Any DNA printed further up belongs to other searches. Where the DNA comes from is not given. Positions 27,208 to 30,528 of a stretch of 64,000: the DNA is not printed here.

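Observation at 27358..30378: Tandem-duplicated, single-chain PilB/GspE secretion ATPase (1006 aa) with no other pilus or secretion genes nearby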

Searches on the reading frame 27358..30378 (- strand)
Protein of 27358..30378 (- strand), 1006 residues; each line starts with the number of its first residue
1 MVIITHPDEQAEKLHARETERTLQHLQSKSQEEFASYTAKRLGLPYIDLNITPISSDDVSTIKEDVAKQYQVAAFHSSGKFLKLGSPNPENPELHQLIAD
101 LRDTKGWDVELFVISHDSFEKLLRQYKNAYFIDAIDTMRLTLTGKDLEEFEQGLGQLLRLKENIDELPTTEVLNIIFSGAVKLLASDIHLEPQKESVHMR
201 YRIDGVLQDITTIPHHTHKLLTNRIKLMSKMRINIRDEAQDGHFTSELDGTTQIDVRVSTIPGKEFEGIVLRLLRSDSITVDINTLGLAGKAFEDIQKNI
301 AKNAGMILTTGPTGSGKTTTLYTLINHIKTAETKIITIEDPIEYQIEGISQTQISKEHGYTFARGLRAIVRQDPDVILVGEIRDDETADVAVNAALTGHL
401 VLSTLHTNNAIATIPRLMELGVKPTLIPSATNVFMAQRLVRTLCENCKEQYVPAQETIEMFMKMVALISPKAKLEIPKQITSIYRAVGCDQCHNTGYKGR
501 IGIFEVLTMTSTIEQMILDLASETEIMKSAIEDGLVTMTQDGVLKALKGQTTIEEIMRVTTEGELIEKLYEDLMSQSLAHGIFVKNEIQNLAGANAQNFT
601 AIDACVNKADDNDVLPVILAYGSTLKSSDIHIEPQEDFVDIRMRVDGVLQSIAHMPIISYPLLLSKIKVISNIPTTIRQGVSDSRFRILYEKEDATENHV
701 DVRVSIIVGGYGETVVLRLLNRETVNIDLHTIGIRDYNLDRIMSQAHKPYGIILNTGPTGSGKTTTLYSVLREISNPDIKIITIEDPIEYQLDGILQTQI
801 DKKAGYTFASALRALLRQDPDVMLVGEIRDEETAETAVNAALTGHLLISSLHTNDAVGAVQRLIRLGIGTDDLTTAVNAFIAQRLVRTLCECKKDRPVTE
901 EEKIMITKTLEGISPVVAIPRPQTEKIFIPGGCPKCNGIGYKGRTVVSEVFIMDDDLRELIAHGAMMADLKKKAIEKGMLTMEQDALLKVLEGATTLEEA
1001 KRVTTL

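Call 4: search_protein_families(library=pfam, proteins=[window:27358-30378:-], max_evalue=0.01)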
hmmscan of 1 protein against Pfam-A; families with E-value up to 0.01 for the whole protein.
window:27358-30378:- (1006 aa): 32 families (the best 25 are shown)
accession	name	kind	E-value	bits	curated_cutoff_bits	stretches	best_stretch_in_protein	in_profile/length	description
PF00437.27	T2SSE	-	1.1e-220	732.2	24.9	2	165-558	4-370/370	Type II/IV secretion system protein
PF13401.12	AAA_22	-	1e-09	39.2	27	1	302-339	3-40/130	AAA domain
PF25199.1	nSTAND_NTPase5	-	6e-09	36.3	34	2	745-799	36-93/145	Novel STAND NTPase 5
PF05157.20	MshEN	-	5.7e-08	33.1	23.1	1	42-126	1-83/90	MshEN domain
PF20720.3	nSTAND3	-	1.4e-07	31.8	27.2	1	291-342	5-55/155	Novel STAND NTPase 3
PF12775.13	AAA_7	-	1.7e-07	31.4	25.8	0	298-338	27-67/181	P-loop containing dynein motor region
PF04851.21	ResIII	-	1.3e-06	28.9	22.5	1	291-338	10-59/164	Type III restriction enzyme, res subunit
PF13191.12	AAA_16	-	2.5e-06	28.5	32.6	0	743-864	16-124/167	AAA ATPase domain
PF13173.12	AAA_14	-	3.7e-06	27.4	27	0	306-347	4-46/129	AAA domain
PF00005.33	ABC_tran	-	5.3e-06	27.5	25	0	308-362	15-65/137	ABC transporter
PF13604.12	AAA_30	-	9.3e-06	25.9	27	0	298-336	12-50/191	AAA domain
PF13245.12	AAA_19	-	1.5e-05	25.6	25.1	0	301-334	8-43/134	AAA domain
PF00004.35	AAA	-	1.7e-05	25.7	21.2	0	754-783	2-28/131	ATPase family associated with various cellular activities (AAA)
PF02492.25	cobW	-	1.9e-05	24.8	20.7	0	307-338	3-33/180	CobW/HypB/UreG, nucleotide-binding domain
PF13555.12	AAA_29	-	4.8e-05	23.5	27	0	301-321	19-39/61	P-loop containing region of AAA domain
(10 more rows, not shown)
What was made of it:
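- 30001..30255 (-): N1 domain (MshEN/T2SSE_N fold), residues 42-126, present once only. Pfam PF05157, E = 5.7e-8 (call 4).
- On PilB/GspE clade (assembly ATPases): PF05157 at residues 42-126, present once per chain (call 4).
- Checked: Pfam finds one MshEN (T2SSE_N) domain at residues 42-126 and two T2SSE stretches (call 4).
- Pfam finds two T2SSE domains plus MshEN (call 4).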

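Call 5: search_protein_families(library=ncbifam, proteins=[window:27358-30378:-], max_evalue=0.001)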
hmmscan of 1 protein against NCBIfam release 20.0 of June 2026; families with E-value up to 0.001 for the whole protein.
window:27358-30378:- (1006 aa): 35 families (the best 25 are shown)
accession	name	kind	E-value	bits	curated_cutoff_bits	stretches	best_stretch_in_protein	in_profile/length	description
TIGR02533.1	type_II_gspE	equivalog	1.5e-263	874.7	630.25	2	65-560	7-486/486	type II secretion system ATPase GspE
TIGR02538.1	type_IV_pilB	equivalog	2.8e-254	845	675.65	2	17-561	29-563/564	type IV-A pilus assembly ATPase PilB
NF053534.1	T4PilAsmATPsTfpB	equivalog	3.5e-215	715.8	850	2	29-560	63-582/584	type IV pilus assembly ATPase TfpB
NF007755.0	PRK10436.1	equivalog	3.4e-214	711.8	617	2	66-561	13-460/465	type II secretion system protein GspE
NF041000.1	ATPase_ComGA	equivalog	1.5e-138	460.2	300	2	176-441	3-266/267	competence type IV pilus ATPase ComGA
TIGR01420.1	pilT_fam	subfamily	7.9e-103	344.3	319.1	2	176-420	5-242/343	PilT/PilU family type 4a pilus ATPase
TIGR02525.1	plasmid_TraJ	equivalog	1.3e-52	179.1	368.3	2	282-420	131-272/372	plasmid transfer ATPase TraJ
TIGR02524.1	dot_icm_DotB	equivalog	2.3e-44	152.1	463.3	2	294-418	124-257/358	Dot/Icm type IV secretion system ATPase DotB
NF058587.1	archaellum_moto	equivalog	2.1e-35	122.5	550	2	306-437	277-414/527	archaellum flagellar ATPase motor FlaI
TIGR02782.1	TrbB_P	equivalog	4.5e-31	108.3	304.55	2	296-421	129-256/303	P-type conjugative transfer ATPase TrbB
TIGR02788.1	VirB11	equivalog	5.2e-30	104.5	249.95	2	296-420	137-265/308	P-type DNA transfer ATPase VirB11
NF010469.0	PRK13894.1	subfamily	2e-27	96.4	508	2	294-428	139-275/320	conjugal transfer ATPase TrbB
TIGR03819.1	heli_sec_ATPase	hypoth_equivalog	2.1e-25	89.6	373.15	2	264-431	137-311/340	TadA family conjugal transfer-associated ATPase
NF010407.0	PRK13833.1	subfamily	2.2e-23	83.2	499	2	296-421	137-263/323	conjugal transfer protein TrbB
NF010425.0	PRK13851.1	equivalog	4.7e-23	81.6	461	2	305-420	163-283/344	type IV secretion system protein VirB11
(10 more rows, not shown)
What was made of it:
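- On PilB/GspE clade (assembly ATPases): But they sum two stretches, so they cannot assign PilB versus GspE versus ComGA (call 5).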
